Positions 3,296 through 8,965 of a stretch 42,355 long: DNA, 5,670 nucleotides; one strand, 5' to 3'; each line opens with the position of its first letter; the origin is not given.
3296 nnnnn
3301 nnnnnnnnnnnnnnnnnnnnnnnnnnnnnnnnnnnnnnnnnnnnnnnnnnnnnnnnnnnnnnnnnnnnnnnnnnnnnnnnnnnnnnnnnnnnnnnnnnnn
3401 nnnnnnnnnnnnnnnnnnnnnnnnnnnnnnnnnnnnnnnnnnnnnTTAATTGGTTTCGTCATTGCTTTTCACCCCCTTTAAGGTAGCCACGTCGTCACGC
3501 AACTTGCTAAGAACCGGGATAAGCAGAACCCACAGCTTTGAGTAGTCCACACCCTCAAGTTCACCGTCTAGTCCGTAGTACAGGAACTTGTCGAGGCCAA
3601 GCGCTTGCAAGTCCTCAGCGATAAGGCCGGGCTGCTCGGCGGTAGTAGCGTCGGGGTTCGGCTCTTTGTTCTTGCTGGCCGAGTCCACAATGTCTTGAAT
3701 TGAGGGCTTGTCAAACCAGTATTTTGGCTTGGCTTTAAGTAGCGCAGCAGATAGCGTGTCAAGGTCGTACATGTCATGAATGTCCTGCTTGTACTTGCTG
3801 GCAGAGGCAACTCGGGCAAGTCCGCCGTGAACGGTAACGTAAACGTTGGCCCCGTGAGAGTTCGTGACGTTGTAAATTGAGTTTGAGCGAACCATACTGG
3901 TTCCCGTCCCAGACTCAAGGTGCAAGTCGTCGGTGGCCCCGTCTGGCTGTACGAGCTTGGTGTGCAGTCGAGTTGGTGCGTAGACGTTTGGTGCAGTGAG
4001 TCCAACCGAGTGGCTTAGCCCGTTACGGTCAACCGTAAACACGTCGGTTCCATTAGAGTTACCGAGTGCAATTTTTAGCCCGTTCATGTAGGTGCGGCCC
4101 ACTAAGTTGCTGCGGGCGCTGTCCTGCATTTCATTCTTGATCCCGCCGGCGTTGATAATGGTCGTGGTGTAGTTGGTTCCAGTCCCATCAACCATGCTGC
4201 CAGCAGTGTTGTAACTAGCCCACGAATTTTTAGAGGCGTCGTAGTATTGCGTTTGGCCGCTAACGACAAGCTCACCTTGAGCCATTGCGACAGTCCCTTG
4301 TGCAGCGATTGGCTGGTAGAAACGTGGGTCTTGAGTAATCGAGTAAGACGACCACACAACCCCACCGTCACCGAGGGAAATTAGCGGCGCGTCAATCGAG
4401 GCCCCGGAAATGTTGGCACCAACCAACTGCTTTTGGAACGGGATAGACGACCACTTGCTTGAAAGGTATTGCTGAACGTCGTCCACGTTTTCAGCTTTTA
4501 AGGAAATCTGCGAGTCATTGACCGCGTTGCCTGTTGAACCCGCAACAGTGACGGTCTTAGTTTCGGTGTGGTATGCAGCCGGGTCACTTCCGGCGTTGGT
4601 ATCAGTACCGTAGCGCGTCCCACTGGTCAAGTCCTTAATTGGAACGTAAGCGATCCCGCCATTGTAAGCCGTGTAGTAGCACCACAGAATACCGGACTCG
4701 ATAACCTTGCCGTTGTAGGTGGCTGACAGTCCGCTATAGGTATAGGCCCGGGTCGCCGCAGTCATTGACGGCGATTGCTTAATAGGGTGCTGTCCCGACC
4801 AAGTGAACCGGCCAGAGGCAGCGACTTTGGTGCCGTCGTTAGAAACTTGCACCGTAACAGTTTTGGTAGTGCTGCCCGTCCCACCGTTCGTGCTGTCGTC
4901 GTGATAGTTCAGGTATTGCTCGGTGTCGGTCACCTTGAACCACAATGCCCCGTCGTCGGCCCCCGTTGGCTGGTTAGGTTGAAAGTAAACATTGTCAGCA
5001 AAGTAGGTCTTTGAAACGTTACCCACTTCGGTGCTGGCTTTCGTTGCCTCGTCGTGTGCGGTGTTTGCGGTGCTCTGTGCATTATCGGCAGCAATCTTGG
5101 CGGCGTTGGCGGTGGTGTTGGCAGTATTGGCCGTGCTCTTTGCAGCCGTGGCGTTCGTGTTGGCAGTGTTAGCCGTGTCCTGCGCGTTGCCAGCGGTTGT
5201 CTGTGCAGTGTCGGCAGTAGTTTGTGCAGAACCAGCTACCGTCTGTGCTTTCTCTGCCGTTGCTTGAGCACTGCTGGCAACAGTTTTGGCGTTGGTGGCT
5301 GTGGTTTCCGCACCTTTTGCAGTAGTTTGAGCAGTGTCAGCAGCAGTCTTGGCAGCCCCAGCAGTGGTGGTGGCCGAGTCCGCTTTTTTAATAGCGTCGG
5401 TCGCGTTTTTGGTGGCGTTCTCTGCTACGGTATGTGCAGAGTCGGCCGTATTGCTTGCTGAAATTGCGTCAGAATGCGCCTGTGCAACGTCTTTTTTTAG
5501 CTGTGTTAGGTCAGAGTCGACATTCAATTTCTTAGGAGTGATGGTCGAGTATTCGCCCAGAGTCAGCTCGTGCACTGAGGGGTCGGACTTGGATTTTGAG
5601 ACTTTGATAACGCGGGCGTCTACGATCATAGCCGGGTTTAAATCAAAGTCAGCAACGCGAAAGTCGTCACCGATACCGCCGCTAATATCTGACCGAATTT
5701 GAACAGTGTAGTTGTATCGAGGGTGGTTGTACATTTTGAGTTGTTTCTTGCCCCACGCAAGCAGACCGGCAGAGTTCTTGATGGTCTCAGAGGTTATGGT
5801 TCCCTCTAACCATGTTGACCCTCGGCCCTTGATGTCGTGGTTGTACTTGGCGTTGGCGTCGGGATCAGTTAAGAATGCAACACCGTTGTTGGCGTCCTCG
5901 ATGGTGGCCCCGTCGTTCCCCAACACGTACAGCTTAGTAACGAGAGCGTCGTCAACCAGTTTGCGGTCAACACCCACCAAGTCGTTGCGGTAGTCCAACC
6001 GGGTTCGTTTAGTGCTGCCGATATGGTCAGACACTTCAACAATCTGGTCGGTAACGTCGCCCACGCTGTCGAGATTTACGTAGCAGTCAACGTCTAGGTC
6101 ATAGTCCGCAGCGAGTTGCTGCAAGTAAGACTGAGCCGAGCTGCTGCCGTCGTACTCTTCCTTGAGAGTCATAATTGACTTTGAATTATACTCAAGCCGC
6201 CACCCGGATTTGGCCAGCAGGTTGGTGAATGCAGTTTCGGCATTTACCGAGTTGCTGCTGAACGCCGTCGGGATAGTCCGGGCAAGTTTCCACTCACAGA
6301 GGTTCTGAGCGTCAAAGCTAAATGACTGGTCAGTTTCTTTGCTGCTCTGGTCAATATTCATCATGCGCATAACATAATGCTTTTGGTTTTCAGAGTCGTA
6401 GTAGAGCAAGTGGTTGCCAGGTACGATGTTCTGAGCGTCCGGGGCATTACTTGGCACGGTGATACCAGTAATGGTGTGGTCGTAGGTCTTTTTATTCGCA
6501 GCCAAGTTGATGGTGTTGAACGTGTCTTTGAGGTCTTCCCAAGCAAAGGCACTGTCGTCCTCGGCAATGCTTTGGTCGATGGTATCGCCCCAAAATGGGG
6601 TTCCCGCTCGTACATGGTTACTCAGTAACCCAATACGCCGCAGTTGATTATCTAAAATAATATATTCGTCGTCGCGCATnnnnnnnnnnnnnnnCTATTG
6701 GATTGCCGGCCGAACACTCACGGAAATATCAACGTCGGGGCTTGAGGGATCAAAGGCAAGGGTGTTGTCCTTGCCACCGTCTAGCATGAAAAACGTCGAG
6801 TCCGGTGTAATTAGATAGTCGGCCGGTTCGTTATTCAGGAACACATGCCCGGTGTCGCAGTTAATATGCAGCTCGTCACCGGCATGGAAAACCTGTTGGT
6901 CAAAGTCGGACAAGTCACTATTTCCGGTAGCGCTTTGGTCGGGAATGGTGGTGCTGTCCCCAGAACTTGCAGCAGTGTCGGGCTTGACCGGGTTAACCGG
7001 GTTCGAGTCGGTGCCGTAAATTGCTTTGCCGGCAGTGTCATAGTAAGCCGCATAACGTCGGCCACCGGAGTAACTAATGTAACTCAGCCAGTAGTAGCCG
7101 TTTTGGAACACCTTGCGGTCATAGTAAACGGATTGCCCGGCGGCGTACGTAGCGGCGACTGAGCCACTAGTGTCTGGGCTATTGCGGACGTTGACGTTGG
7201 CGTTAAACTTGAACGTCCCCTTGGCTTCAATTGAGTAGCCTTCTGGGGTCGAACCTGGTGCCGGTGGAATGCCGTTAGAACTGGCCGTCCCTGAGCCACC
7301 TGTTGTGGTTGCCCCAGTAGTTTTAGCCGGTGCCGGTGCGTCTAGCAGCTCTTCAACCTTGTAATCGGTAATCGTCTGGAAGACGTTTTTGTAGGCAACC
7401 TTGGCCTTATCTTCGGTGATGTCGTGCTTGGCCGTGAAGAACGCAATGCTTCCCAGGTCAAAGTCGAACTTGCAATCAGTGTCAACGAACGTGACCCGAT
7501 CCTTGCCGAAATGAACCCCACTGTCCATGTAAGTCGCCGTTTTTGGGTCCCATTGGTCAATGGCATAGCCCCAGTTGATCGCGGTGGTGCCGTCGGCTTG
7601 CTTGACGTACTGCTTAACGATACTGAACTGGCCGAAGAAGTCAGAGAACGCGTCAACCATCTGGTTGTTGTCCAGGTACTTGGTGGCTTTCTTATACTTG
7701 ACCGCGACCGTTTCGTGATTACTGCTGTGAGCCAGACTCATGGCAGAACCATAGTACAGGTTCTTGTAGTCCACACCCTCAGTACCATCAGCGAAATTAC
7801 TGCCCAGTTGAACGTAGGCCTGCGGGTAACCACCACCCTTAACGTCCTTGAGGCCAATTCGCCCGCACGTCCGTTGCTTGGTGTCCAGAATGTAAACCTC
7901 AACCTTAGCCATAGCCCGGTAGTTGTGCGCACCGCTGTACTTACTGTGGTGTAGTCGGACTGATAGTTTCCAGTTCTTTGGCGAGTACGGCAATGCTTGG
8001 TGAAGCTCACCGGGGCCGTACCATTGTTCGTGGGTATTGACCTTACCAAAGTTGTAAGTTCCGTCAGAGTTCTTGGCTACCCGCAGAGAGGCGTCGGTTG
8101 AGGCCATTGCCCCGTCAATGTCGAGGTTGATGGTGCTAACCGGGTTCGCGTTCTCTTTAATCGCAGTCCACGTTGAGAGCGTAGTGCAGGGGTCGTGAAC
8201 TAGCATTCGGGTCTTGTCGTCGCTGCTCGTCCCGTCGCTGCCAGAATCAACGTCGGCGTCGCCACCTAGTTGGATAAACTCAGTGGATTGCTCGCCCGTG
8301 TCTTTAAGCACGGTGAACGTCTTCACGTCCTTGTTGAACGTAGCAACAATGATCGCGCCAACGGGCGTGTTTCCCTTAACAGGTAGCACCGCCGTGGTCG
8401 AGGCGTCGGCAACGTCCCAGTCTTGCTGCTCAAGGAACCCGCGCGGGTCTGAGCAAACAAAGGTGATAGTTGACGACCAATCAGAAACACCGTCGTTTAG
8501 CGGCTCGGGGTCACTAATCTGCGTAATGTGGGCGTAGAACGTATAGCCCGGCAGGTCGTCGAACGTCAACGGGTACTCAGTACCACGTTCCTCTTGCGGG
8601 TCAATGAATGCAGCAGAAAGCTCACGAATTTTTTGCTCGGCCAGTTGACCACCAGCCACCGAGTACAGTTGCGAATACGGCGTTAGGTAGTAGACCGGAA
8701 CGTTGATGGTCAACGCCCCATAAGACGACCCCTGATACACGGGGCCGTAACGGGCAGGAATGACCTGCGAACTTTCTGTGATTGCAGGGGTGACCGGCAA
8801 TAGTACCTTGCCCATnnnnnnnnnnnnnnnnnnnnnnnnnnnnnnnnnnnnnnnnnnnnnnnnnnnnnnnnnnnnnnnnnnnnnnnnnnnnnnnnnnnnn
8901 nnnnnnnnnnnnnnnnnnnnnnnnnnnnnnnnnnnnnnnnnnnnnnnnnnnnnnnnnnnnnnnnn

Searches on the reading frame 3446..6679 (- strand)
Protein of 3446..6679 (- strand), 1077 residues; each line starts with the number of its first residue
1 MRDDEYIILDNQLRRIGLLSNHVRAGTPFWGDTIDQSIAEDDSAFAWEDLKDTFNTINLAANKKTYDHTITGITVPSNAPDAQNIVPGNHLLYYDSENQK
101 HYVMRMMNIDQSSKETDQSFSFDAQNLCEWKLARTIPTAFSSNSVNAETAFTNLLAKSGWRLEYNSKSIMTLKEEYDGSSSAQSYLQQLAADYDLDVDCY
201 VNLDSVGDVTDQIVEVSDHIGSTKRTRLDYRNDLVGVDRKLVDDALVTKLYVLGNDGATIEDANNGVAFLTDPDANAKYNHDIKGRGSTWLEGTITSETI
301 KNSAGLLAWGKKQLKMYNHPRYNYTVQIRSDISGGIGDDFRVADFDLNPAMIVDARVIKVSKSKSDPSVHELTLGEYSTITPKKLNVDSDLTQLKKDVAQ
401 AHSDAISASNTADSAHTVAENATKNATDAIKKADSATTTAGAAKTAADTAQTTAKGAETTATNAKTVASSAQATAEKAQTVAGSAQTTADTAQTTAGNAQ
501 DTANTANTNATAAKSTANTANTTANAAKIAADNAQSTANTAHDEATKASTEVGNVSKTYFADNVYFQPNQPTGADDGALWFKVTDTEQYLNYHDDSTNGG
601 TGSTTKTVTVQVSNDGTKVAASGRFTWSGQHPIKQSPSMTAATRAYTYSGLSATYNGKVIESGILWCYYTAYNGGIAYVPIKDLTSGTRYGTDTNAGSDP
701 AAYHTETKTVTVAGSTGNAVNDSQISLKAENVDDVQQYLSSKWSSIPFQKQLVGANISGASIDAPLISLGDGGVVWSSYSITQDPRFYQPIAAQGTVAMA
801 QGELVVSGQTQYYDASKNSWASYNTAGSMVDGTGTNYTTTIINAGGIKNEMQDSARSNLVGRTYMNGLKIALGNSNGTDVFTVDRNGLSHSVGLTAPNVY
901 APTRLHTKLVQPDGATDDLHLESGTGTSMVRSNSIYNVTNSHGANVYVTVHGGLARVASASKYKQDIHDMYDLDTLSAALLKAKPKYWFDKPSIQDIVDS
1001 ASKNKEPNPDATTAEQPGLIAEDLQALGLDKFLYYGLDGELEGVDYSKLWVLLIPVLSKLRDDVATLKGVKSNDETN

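Call 66: search_protein_families(library=pfam, proteins=[window:3446-6679:-], max_evalue=0.001)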
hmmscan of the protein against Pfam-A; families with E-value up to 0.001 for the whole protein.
window:3446-6679:- (1077 aa): 3 families
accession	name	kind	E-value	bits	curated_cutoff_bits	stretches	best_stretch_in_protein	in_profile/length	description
PF06605.17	Prophage_tail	-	2.2e-19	70.5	31.3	1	146-375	19-237/250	Prophage endopeptidase tail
PF11839.13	Alanine_zipper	-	2.9e-12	47.1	23.1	1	386-436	5-55/69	Alanine-zipper, major outer membrane lipoprotein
PF08460.16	SH3_5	-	7.3e-06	26.4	22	1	619-681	3-68/68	Bacterial SH3 domain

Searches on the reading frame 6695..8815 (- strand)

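Call 66: search_protein_families(library=pfam, proteins=[window:6695-8815:-], max_evalue=0.001)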
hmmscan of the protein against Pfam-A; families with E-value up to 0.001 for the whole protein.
window:6695-8815:- (706 aa): 3 families
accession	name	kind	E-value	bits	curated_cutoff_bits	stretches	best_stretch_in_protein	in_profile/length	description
PF08460.16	SH3_5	-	1.9e-12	47.5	22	1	527-589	1-66/68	Bacterial SH3 domain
PF22768.1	SPP1_Dit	-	5.3e-10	39.8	25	1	641-697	36-91/97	Siphovirus-type tail component, C-terminal domain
PF05709.17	Sipho_tail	-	4.4e-06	27.3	24.2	1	10-121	23-118/118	Phage tail protein RIFT-related domain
